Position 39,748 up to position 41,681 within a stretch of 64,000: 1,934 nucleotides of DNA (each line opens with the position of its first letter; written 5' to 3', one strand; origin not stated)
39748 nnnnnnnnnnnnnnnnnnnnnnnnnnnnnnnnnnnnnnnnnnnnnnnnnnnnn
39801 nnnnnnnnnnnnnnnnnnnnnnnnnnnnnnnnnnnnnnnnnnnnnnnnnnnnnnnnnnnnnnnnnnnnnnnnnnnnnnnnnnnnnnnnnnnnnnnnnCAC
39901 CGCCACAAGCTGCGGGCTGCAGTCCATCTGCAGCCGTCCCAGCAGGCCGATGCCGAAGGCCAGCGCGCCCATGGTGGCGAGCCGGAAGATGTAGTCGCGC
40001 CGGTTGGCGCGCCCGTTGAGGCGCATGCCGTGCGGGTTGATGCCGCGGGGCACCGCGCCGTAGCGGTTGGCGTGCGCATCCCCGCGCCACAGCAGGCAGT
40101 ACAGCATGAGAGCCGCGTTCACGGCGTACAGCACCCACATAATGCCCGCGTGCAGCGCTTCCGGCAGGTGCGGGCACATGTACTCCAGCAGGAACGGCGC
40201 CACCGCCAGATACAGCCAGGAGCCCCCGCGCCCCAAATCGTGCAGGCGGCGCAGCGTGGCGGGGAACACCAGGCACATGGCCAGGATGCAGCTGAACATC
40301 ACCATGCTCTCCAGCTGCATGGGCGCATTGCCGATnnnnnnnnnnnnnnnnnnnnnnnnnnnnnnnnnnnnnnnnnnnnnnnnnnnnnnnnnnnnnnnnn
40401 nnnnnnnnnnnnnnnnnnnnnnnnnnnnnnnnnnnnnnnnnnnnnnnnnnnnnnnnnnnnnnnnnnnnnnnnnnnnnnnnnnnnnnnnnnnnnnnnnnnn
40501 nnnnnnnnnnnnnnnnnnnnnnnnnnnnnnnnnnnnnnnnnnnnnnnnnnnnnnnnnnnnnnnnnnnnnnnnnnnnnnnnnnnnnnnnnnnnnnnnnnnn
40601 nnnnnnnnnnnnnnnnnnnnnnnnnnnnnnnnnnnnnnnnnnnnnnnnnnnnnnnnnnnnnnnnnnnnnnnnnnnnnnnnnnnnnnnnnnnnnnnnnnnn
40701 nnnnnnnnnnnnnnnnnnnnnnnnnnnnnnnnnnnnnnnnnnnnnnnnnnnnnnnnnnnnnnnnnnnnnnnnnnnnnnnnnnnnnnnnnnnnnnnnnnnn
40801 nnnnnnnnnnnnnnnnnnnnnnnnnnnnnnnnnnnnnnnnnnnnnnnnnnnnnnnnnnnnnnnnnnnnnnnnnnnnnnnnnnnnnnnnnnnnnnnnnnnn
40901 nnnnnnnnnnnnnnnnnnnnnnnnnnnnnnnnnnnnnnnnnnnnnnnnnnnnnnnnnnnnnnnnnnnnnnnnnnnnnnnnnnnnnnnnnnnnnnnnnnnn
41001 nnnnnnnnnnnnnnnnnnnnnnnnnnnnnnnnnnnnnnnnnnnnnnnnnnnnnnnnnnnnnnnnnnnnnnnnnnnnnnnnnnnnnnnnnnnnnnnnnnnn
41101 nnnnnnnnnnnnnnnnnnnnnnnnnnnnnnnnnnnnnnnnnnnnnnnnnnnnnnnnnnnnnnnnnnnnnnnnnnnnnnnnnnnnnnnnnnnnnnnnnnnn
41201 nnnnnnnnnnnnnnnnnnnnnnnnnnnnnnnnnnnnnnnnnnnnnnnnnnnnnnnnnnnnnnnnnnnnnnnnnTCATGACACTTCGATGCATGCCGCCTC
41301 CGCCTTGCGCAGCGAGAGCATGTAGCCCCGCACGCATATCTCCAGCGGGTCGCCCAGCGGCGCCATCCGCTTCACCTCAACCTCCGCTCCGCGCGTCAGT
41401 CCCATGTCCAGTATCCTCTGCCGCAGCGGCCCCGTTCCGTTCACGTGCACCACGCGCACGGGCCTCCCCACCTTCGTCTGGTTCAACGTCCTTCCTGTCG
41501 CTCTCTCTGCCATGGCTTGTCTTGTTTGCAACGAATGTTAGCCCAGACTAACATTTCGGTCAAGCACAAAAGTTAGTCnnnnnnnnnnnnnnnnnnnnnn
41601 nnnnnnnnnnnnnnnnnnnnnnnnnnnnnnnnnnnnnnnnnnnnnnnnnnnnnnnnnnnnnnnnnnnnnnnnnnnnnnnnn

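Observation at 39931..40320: FeoB carries a ~130-aa DUF805-like membrane insertion in permuted order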

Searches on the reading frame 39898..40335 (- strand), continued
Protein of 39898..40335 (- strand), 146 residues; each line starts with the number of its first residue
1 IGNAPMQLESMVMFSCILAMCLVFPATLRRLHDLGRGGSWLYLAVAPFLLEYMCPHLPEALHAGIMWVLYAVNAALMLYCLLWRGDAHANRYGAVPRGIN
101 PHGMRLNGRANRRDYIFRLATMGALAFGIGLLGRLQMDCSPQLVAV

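Call 48: find_homologous_proteins(query=L054:2-2320:+, max_evalue=1e-30)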
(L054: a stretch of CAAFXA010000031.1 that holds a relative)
Query L054:2-2320:+ (773 aa): 8000 proteins with E <= 1e-30 among 8000 candidates; the best 120 are listed.
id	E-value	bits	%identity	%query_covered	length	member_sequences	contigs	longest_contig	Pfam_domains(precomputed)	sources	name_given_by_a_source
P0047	0.0e+0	1743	99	100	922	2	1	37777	PF01926.30,PF07664.18,PF05656.21,PF02421.25,PF17910.7,PF07670.20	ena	-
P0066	0.0e+0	1386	77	100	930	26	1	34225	PF01926.30,PF07664.18,PF05656.21,PF02421.25,PF17910.7,PF07670.20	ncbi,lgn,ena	-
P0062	0.0e+0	1383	78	100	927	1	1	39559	PF01926.30,PF07664.18,PF05656.21,PF02421.25,PF17910.7,PF07670.20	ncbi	-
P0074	0.0e+0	1380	77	100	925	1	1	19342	PF01926.30,PF07664.18,PF05656.21,PF02421.25,PF17910.7,PF07670.20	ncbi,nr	ncbi:MAG: ferrous iron transporter B [Akkermansia sp.]|nr:ferrous iron transporter B [Akkermansia sp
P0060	0.0e+0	1374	78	100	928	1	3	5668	PF01926.30,PF07664.18,PF05656.21,PF02421.25,PF17910.7,PF07670.20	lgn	-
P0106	0.0e+0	1362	78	99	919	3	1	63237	PF01926.30,PF07664.18,PF05656.21,PF02421.25,PF17910.7,PF07670.20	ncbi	-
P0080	0.0e+0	1362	77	100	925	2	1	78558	PF01926.30,PF07664.18,PF05656.21,PF02421.25,PF17910.7,PF07670.20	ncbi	-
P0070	0.0e+0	1357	77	99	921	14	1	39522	PF01926.30,PF07664.18,PF05656.21,PF02421.25,PF17910.7,PF07670.20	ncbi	-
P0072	0.0e+0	1350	75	99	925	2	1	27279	PF01926.30,PF07664.18,PF05656.21,PF02421.25,PF17910.7,PF07670.20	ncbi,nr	ncbi:MAG: FeoB small GTPase domain-containing protein [Akkermansia sp.]|nr:FeoB small GTPase domain-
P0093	0.0e+0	1338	75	100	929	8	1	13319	PF01926.30,PF07664.18,PF05656.21,PF02421.25,PF17910.7,PF07670.20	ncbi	-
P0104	0.0e+0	1332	76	99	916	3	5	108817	PF01926.30,PF07664.18,PF05656.21,PF02421.25,PF17910.7,PF07670.20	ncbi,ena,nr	ncbi:MAG: 50S ribosome-binding GTPase [Akkermansia sp.]|nr:50S ribosome-binding GTPase [Akkermansia 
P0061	0.0e+0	1331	75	99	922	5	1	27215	PF01926.30,PF07664.18,PF05656.21,PF02421.25,PF17910.7,PF07670.20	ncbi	-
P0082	0.0e+0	1279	72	100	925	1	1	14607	PF01926.30,PF07664.18,PF05656.21,PF02421.25,PF17910.7,PF07670.20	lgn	-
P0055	0.0e+0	1254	72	99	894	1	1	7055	PF01926.30,PF07664.18,PF05656.21,PF02421.25,PF17910.7,PF07670.20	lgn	-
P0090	0.0e+0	1241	71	99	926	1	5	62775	PF01926.30,PF07664.18,PF05656.21,PF02421.25,PF17910.7,PF07670.20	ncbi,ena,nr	ncbi:MAG: 50S ribosome-binding GTPase [Akkermansia sp.]|nr:50S ribosome-binding GTPase [Akkermansia 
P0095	0.0e+0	1239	69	100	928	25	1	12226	PF01926.30,PF07664.18,PF05656.21,PF02421.25,PF00009.34,PF17910.7,PF07670.20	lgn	-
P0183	0.0e+0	1234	69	100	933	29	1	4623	PF01926.30,PF07664.18,PF05656.21,PF02421.25,PF17910.7,PF07670.20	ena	-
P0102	0.0e+0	1229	70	99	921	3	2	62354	PF01926.30,PF07664.18,PF05656.21,PF02421.25,PF00009.34,PF17910.7,PF07670.20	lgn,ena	-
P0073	0.0e+0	1223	69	100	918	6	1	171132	PF01926.30,PF07664.18,PF05656.21,PF02421.25,PF17910.7,PF03193.23,PF07670.20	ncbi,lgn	-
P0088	0.0e+0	1221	70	99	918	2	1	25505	PF01926.30,PF07664.18,PF05656.21,PF02421.25,PF17910.7,PF07670.20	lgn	-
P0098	0.0e+0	1216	70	99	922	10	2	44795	PF01926.30,PF07664.18,PF05656.21,PF02421.25,PF00009.34,PF17910.7,PF07670.20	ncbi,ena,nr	ncbi:MAG: 50S ribosome-binding GTPase [Akkermansia sp.]|nr:50S ribosome-binding GTPase [Akkermansia 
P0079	0.0e+0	1214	68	100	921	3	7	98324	PF01926.30,PF07664.18,PF05656.21,PF02421.25,PF17910.7,PF07670.20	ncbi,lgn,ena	-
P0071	0.0e+0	1214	69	99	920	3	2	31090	PF01926.30,PF07664.18,PF05656.21,PF02421.25,PF00009.34,PF17910.7,PF07670.20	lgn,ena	-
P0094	0.0e+0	1210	67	100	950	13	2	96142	PF01926.30,PF07664.18,PF05656.21,PF02421.25,PF17910.7,PF07670.20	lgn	-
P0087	0.0e+0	1208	69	99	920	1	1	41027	PF01926.30,PF07664.18,PF05656.21,PF02421.25,PF17910.7,PF07670.20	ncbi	-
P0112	0.0e+0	1200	69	100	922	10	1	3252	PF01926.30,PF07664.18,PF05656.21,PF02421.25,PF17910.7,PF03193.23,PF07670.20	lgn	-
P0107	0.0e+0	1197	68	99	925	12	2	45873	PF01926.30,PF07664.18,PF05656.21,PF02421.25,PF17910.7,PF07670.20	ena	-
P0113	0.0e+0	1195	67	99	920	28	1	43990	PF01926.30,PF07664.18,PF05656.21,PF02421.25,PF17910.7,PF07670.20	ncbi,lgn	-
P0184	0.0e+0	1192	68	99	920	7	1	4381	PF01926.30,PF07664.18,PF05656.21,PF02421.25,PF17910.7,PF07670.20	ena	-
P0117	0.0e+0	1192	68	99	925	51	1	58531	PF01926.30,PF07664.18,PF05656.21,PF02421.25,PF17910.7,PF07670.20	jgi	-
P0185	0.0e+0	1188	67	100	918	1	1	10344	PF01926.30,PF07664.18,PF05656.21,PF02421.25,PF17910.7,PF07670.20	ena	-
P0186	0.0e+0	1186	67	100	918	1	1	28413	PF01926.30,PF07664.18,PF05656.21,PF02421.25,PF17910.7,PF07670.20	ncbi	-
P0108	0.0e+0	1186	68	99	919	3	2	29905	PF01926.30,PF07664.18,PF05656.21,PF02421.25,PF17910.7,PF07670.20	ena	-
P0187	0.0e+0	1185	67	100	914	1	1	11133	PF01926.30,PF07664.18,PF05656.21,PF02421.25,PF17910.7,PF07670.20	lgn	-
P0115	0.0e+0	1183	68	99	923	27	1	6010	PF01926.30,PF07664.18,PF05656.21,PF02421.25,PF17910.7,PF07670.20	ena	-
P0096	0.0e+0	1181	68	99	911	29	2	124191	PF01926.30,PF07664.18,PF05656.21,PF02421.25,PF17910.7,PF07670.20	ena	-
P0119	0.0e+0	1181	67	99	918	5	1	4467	PF01926.30,PF07664.18,PF05656.21,PF02421.25,PF17910.7,PF07670.20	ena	-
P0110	0.0e+0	1179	67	99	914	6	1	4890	PF01926.30,PF07664.18,PF05656.21,PF02421.25,PF17910.7,PF07670.20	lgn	-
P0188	0.0e+0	1178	68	99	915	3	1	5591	PF01926.30,PF07664.18,PF05656.21,PF02421.25,PF17910.7,PF07670.20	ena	-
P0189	0.0e+0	1177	67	100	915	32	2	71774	PF01926.30,PF07664.18,PF05656.21,PF02421.25,PF17910.7,PF07670.20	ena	-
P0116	0.0e+0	1177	66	100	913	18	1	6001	PF01926.30,PF07664.18,PF05656.21,PF02421.25,PF17910.7,PF07670.20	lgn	-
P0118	0.0e+0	1177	68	99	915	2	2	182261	PF01926.30,PF07664.18,PF05656.21,PF02421.25,PF17910.7,PF07670.20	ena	-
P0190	0.0e+0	1175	66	99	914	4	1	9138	PF01926.30,PF07664.18,PF05656.21,PF02421.25,PF17910.7,PF07670.20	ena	-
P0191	0.0e+0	1174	66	100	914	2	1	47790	PF01926.30,PF07664.18,PF05656.21,PF02421.25,PF17910.7,PF07670.20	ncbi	-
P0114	0.0e+0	1166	68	99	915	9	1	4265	PF01926.30,PF07664.18,PF05656.21,PF02421.25,PF17910.7,PF07670.20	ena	-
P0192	0.0e+0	1165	68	99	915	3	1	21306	PF01926.30,PF07664.18,PF05656.21,PF02421.25,PF17910.7,PF07670.20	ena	-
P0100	0.0e+0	1163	67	99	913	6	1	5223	PF01926.30,PF07664.18,PF05656.21,PF02421.25,PF17910.7,PF07670.20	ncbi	-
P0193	0.0e+0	1155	66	100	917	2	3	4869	PF01926.30,PF07664.18,PF05656.21,PF02421.25,PF17910.7,PF07670.20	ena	-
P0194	0.0e+0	1149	71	91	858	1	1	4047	PF01926.30,PF07664.18,PF05656.21,PF02421.25,PF17910.7,PF07670.20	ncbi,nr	ncbi:MAG: 50S ribosome-binding GTPase, partial [Akkermansia sp.]|nr:50S ribosome-binding GTPase [Akk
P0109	0.0e+0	1131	65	99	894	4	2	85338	PF01926.30,PF07664.18,PF05656.21,PF02421.25,PF17910.7,PF07670.20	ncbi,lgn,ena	-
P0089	0.0e+0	1130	65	100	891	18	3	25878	PF01926.30,PF07664.18,PF05656.21,PF02421.25,PF17910.7,PF07670.20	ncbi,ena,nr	ncbi:MAG: 50S ribosome-binding GTPase [Akkermansia sp.]|nr:50S ribosome-binding GTPase [Akkermansia 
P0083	0.0e+0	1121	64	100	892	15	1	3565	PF01926.30,PF07664.18,PF05656.21,PF02421.25,PF00009.34,PF17910.7,PF07670.20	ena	-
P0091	0.0e+0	1121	64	100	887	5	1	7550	PF01926.30,PF07664.18,PF05656.21,PF02421.25,PF00009.34,PF17910.7,PF07670.20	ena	-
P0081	0.0e+0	1120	66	98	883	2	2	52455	PF01926.30,PF07664.18,PF05656.21,PF02421.25,PF17910.7,PF07670.20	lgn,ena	-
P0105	0.0e+0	1111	66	99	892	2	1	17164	PF01926.30,PF07664.18,PF05656.21,PF02421.25,PF00009.34,PF17910.7,PF07670.20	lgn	-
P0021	0.0e+0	1109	64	98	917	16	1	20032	PF01926.30,PF07664.18,PF05656.21,PF02421.25,PF17910.7,PF07670.20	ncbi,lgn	-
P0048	0.0e+0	1103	67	75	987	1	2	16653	PF01926.30,PF07664.18,PF05656.21,PF02421.25,PF17910.7,PF07670.20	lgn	-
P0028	0.0e+0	1100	64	99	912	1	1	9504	PF01926.30,PF07664.18,PF05656.21,PF02421.25,PF17910.7,PF07670.20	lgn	-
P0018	0.0e+0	1099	63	99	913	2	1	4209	PF01926.30,PF07664.18,PF05656.21,PF02421.25,PF17910.7,PF07670.20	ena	-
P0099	0.0e+0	1098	64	99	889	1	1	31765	PF01926.30,PF07664.18,PF05656.21,PF02421.25,PF17910.7,PF07670.20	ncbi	-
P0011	0.0e+0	1088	63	99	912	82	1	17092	PF01926.30,PF07664.18,PF05656.21,PF02421.25,PF00009.34,PF17910.7,PF07670.20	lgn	-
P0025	0.0e+0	1086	64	99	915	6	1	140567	PF01926.30,PF07664.18,PF05656.21,PF02421.25,PF17910.7,PF07670.20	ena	-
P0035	0.0e+0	1086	59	99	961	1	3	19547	PF01926.30,PF07664.18,PF05656.21,PF02421.25,PF17910.7,PF07670.20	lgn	-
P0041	0.0e+0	1084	63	99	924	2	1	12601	PF01926.30,PF07664.18,PF05656.21,PF02421.25,PF17910.7,PF07670.20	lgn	-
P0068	0.0e+0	1079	63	99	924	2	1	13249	PF01926.30,PF07664.18,PF05656.21,PF02421.25,PF17910.7,PF03193.23,PF07670.20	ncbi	-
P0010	0.0e+0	1076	63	99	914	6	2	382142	PF01926.30,PF07664.18,PF05656.21,PF02421.25,PF17910.7,PF07670.20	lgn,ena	-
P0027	0.0e+0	1071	62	99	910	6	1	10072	PF01926.30,PF07664.18,PF09439.17,PF05656.21,PF02421.25,PF17910.7,PF07670.20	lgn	-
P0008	0.0e+0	1069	63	99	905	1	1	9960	PF01926.30,PF07664.18,PF05656.21,PF02421.25,PF17910.7,PF07670.20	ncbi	-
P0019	0.0e+0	1055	61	99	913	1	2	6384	PF01926.30,PF07664.18,PF05656.21,PF02421.25,PF17910.7,PF07670.20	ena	-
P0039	0.0e+0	1050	62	99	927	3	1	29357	PF01926.30,PF07664.18,PF05656.21,PF02421.25,PF17910.7,PF07670.20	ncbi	-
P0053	0.0e+0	1045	62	97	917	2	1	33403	PF01926.30,PF07664.18,PF05656.21,PF02421.25,PF17910.7,PF07670.20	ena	-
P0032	0.0e+0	1044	62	97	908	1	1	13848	PF01926.30,PF07664.18,PF05656.21,PF02421.25,PF17910.7,PF07670.20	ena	-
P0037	0.0e+0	1043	61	99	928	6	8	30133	PF01926.30,PF07664.18,PF05656.21,PF02421.25,PF17910.7,PF07670.20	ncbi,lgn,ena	-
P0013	0.0e+0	1041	61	98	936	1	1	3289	PF01926.30,PF07664.18,PF05656.21,PF02421.25,PF17910.7,PF07670.20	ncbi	-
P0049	0.0e+0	1040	62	97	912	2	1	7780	PF01926.30,PF07664.18,PF05656.21,PF02421.25,PF17910.7,PF07670.20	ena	-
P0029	0.0e+0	1040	61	99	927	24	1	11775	PF01926.30,PF07664.18,PF05656.21,PF02421.25,PF00009.34,PF17910.7,PF03193.23,PF07670.20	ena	-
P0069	0.0e+0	1034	61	97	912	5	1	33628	PF01926.30,PF07664.18,PF09439.17,PF05656.21,PF02421.25,PF17910.7,PF07670.20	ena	-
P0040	0.0e+0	1032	61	99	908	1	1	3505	PF01926.30,PF07664.18,PF05656.21,PF02421.25,PF17910.7,PF07670.20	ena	-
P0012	0.0e+0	1031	61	99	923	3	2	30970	PF01926.30,PF07664.18,PF05656.21,PF02421.25,PF17910.7,PF07670.20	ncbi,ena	-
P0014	0.0e+0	1031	60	99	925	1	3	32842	PF01926.30,PF07664.18,PF05656.21,PF02421.25,PF17910.7,PF07670.20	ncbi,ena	-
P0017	0.0e+0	1030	60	99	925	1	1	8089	PF01926.30,PF07664.18,PF05656.21,PF02421.25,PF17910.7,PF07670.20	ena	-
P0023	0.0e+0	1030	60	99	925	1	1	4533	PF01926.30,PF07664.18,PF05656.21,PF02421.25,PF17910.7,PF07670.20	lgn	-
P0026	0.0e+0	1026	60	99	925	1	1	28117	PF01926.30,PF07664.18,PF05656.21,PF02421.25,PF17910.7,PF07670.20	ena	-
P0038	0.0e+0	1022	61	100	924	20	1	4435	PF01926.30,PF07664.18,PF05656.21,PF02421.25,PF17910.7,PF07670.20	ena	-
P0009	0.0e+0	1019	60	99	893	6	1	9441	PF01926.30,PF07664.18,PF09439.17,PF05656.21,PF02421.25,PF00009.34,PF17910.7,PF07670.20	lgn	-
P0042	0.0e+0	1015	61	98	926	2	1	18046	PF01926.30,PF07664.18,PF09439.17,PF05656.21,PF02421.25,PF17910.7,PF07670.20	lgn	-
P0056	0.0e+0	1013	59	97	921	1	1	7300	PF01926.30,PF07664.18,PF09439.17,PF05656.21,PF02421.25,PF17910.7,PF07670.20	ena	-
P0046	0.0e+0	1012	60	98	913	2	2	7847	PF01926.30,PF07664.18,PF05656.21,PF02421.25,PF17910.7,PF03193.23,PF07670.20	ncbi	-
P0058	7.5e-298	1008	58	99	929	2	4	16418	PF01926.30,PF07664.18,PF09439.17,PF05656.21,PF02421.25,PF17910.7,PF07670.20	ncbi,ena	-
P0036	1.7e-295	1000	60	98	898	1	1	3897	PF01926.30,PF07664.18,PF09439.17,PF05656.21,PF02421.25,PF17910.7,PF07670.20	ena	-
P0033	3.1e-295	999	59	100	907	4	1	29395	PF01926.30,PF07664.18,PF05656.21,PF02421.25,PF17910.7,PF07670.20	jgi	-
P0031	5.4e-293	992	59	99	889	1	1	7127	PF01926.30,PF07664.18,PF05656.21,PF02421.25,PF17910.7,PF07670.20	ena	-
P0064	8.8e-293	991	58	99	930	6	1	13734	PF01926.30,PF07664.18,PF09439.17,PF05656.21,PF02421.25,PF17910.7,PF07670.20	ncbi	-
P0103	2.4e-292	990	58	99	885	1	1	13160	PF01926.30,PF07664.18,PF05656.21,PF02421.25,PF17910.7,PF07670.20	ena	-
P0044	6.7e-292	988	57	98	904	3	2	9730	PF01926.30,PF07664.18,PF05656.21,PF02421.25,PF17910.7,PF07670.20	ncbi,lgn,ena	-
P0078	9.2e-291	985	58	99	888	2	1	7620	PF01926.30,PF07664.18,PF09439.17,PF05656.21,PF02421.25,PF17910.7,PF07670.20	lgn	-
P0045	1.2e-290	984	58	99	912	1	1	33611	PF01926.30,PF07664.18,PF05656.21,PF02421.25,PF17910.7,PF07670.20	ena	-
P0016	2.3e-290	983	63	75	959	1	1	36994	PF01926.30,PF07664.18,PF05656.21,PF02421.25,PF17910.7,PF07670.20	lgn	-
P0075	4.9e-290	982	59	99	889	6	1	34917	PF01926.30,PF07664.18,PF05656.21,PF02421.25,PF17910.7,PF07670.20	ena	-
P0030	1.7e-288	977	58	99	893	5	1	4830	PF01926.30,PF07664.18,PF09439.17,PF05656.21,PF02421.25,PF00009.34,PF17910.7,PF07670.20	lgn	-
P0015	1.9e-288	977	58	99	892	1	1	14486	PF01926.30,PF07664.18,PF09439.17,PF05656.21,PF02421.25,PF17910.7,PF07670.20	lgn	-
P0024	4.5e-288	976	58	99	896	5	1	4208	PF01926.30,PF07664.18,PF09439.17,PF05656.21,PF02421.25,PF17910.7,PF07670.20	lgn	-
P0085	2.7e-287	973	57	99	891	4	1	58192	PF01926.30,PF07664.18,PF05656.21,PF02421.25,PF17910.7,PF07670.20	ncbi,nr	ncbi:MAG: ferrous iron transporter B [Akkermansia sp.]|nr:ferrous iron transporter B [Akkermansia sp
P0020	4.2e-287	972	58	99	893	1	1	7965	PF01926.30,PF07664.18,PF09439.17,PF05656.21,PF02421.25,PF17910.7,PF07670.20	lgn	-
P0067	8.4e-287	971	58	99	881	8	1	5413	PF01926.30,PF07664.18,PF09439.17,PF05656.21,PF02421.25,PF17910.7,PF07670.20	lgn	-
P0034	1.8e-286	970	58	99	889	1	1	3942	PF01926.30,PF07664.18,PF05656.21,PF02421.25,PF17910.7,PF07670.20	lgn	-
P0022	2.5e-286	970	58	99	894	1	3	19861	PF01926.30,PF07664.18,PF09439.17,PF05656.21,PF02421.25,PF17910.7,PF07670.20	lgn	-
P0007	8.0e-285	965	58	98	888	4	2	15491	PF01926.30,PF07664.18,PF05656.21,PF02421.25,PF17910.7,PF07670.20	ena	-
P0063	1.2e-284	964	56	99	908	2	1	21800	PF01926.30,PF07664.18,PF05656.21,PF02421.25,PF17910.7,PF07670.20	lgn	-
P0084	4.0e-284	963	56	99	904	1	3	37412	PF01926.30,PF07664.18,PF05656.21,PF02421.25,PF17910.7,PF07670.20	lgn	-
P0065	2.5e-280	950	57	98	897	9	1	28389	PF01926.30,PF07664.18,PF09439.17,PF05656.21,PF02421.25,PF17910.7,PF03193.23,PF07670.20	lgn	-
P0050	2.2e-279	947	57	98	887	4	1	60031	PF01926.30,PF07664.18,PF05656.21,PF02421.25,PF17910.7,PF07670.20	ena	-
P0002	2.7e-279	947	57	97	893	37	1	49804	PF01926.30,PF07664.18,PF05656.21,PF02421.25,PF17910.7,PF07670.20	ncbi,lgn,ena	-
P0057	2.9e-279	947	62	73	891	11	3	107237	PF01926.30,PF07664.18,PF05656.21,PF02421.25,PF00009.34,PF17910.7,PF07670.20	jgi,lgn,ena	-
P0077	1.5e-278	944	55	98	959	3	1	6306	PF01926.30,PF07664.18,PF05656.21,PF02421.25,PF17910.7,PF07670.20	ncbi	-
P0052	7.1e-278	942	56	98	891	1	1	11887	PF01926.30,PF07664.18,PF05656.21,PF02421.25,PF17910.7,PF07670.20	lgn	-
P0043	7.8e-278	942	62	74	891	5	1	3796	PF01926.30,PF07664.18,PF05656.21,PF02421.25,PF17910.7,PF03193.23,PF07670.20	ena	-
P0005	2.1e-277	940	58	99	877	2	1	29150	PF01926.30,PF07664.18,PF05656.21,PF02421.25,PF17910.7,PF07670.20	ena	-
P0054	6.5e-277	939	62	73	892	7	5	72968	PF01926.30,PF07664.18,PF05656.21,PF02421.25,PF00009.34,PF17910.7,PF07670.20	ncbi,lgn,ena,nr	ncbi:MAG: 50S ribosome-binding GTPase [Akkermansia sp.]|nr:50S ribosome-binding GTPase [Akkermansia 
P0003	9.8e-277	938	57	96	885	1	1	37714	PF01926.30,PF07664.18,PF05656.21,PF02421.25,PF17910.7,PF07670.20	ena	-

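Call 61: find_homologous_proteins(query=A2, max_evalue=1e-12)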
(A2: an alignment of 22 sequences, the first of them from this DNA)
Query A2 (22 sequences) (143 aa, profile of the alignment): 1 proteins with E <= 1e-12 among 2190 candidates.
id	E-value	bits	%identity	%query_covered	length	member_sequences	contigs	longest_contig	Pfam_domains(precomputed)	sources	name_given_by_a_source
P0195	2.7e-43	165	56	65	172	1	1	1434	PF05656.21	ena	-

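Call 69: predict_structure(alignment_id=A2)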
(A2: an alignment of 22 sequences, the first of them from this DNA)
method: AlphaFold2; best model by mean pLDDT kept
length: 143 residues; sequences in the alignment: 22
mean_pLDDT: 75.9   pTM: 0.67
mean pLDDT of the five models: 75.9, 75.5, 73.4, 73.3, 70.8
residues with pLDDT >= 90: 3; 70-90: 101; 50-70: 38; < 50: 1
segments of 3 or more residues with pLDDT < 50: none
pLDDT, mean of each block of 10 residues (from residue 1): 60 69 83 82 73 74 84 88 84 76 75 87 77 55 51
secondary structure, 60 per line:
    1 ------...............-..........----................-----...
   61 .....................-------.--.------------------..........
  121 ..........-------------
elements in order: H7-21 H23-32 H37-52 H58-81 H111-130

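Call 72: fold_search(model_id=the predicted structure, library=pdb)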
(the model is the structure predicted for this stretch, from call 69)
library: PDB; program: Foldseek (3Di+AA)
matches with E <= 10: 40; with E <= 0.001: 0
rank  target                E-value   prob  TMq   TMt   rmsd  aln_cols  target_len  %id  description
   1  5vap_A                2.6e+00  0.07  0.21  0.24  11.7        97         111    8  Crystal structure of eVP30 C-terminus and eNP peptide (released 2017-06-21)
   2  3vr6_C                3.4e+00  0.12  0.26  0.09   5.8        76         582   18  Crystal structure of AMP-PNP bound Enterococcus hirae V1-ATPase [bV1] (released 2013-01-16)
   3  9u6s_N                3.4e+00  0.04  0.25  0.15  15.2       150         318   18  Cryo-EM structure of the Vo domain of V/A-ATPase in liposomes under no pmf condition,state3 (released 2026-03-25)
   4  5vao_A                3.8e+00  0.05  0.17  0.19   9.3        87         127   14  Crystal structure of eVP30 C-terminus and eNP peptide (released 2017-06-21)
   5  9grx_G                4.0e+00  0.06  0.28  0.24  13.5       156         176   10  NDH-PSI-LHCI supercomplex from S. oleracea (released 2025-02-12)
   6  6ydr                  4.0e+00  0.05  0.18  0.19   8.7        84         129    7  Crystal structure of Mengla Virus VP30 C-terminal domain (released 2020-04-01)
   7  5dvw_B                4.8e+00  0.06  0.20  0.22   8.5        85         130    9  Structure of minor nucleoprotein V30 from Zaire ebolavirus (released 2015-11-04)
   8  7xiv_B                4.8e+00  0.05  0.18  0.19  10.6        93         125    9  Structural insight into the interactions between Lloviu virus VP30 and nucleoprotein (released 2022-06-29)
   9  6lus                  4.8e+00  0.04  0.18  0.19   8.7        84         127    7  Crystal structure of the Mengla Virus VP30 C-terminal domain (released 2020-12-02)
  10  8hhx_C                4.8e+00  0.02  0.16  0.04  24.4       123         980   13  SARS-CoV-2 Delta Spike in complex with FP-12A (released 2023-02-01)
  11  9g83_J                5.3e+00  0.06  0.29  0.23  12.1       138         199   14  Respiratory supercomplex CI1-CIII2-CIV2-(cbb3)1 from alphaproteobacterium (released 2026-02-04)
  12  5dvw_A                5.6e+00  0.05  0.21  0.22   8.5        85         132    9  Structure of minor nucleoprotein V30 from Zaire ebolavirus (released 2015-11-04)
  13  2i8b_A                5.6e+00  0.02  0.17  0.19  14.4       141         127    8  Crystal structure of the C-terminal domain of Ebola virus VP30 (released 2007-01-23)
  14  5vap_B                5.9e+00  0.04  0.17  0.19   9.0        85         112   15  Crystal structure of eVP30 C-terminus and eNP peptide (released 2017-06-21)
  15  5vao_B                5.9e+00  0.04  0.17  0.19   9.3        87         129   14  Crystal structure of eVP30 C-terminus and eNP peptide (released 2017-06-21)
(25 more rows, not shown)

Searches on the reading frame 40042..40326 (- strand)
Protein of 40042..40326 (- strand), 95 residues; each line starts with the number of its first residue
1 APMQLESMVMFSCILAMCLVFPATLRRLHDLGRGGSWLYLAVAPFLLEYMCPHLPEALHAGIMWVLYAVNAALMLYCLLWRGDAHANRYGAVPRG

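Call 12: search_protein_families(library=pfam, proteins=[window:40042-40326:-], max_evalue=10)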
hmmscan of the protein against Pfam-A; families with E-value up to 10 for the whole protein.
seq(95 aa): 2 families
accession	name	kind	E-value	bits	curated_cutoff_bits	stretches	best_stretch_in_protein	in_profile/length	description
PF05656.20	DUF805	-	3.2e-10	40.9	25.7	1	9-91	51-111/111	Protein of unknown function (DUF805)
PF12648.12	TcpE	-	0.52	11.3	29.9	1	2-47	23-63/100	TcpE family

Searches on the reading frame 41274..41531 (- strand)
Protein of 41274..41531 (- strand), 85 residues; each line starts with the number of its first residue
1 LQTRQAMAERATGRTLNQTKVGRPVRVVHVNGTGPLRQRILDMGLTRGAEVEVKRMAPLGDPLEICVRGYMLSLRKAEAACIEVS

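Call 23: search_protein_families(library=pfam, proteins=[window:41274-41531:-], max_evalue=0.01)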
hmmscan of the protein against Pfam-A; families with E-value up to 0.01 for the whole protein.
window:41274-41531:- (85 aa): 1 family
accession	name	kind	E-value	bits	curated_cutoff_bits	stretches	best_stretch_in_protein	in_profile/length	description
PF04023.20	FeoA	-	3.6e-21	75.4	23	1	15-84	2-72/74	FeoA domain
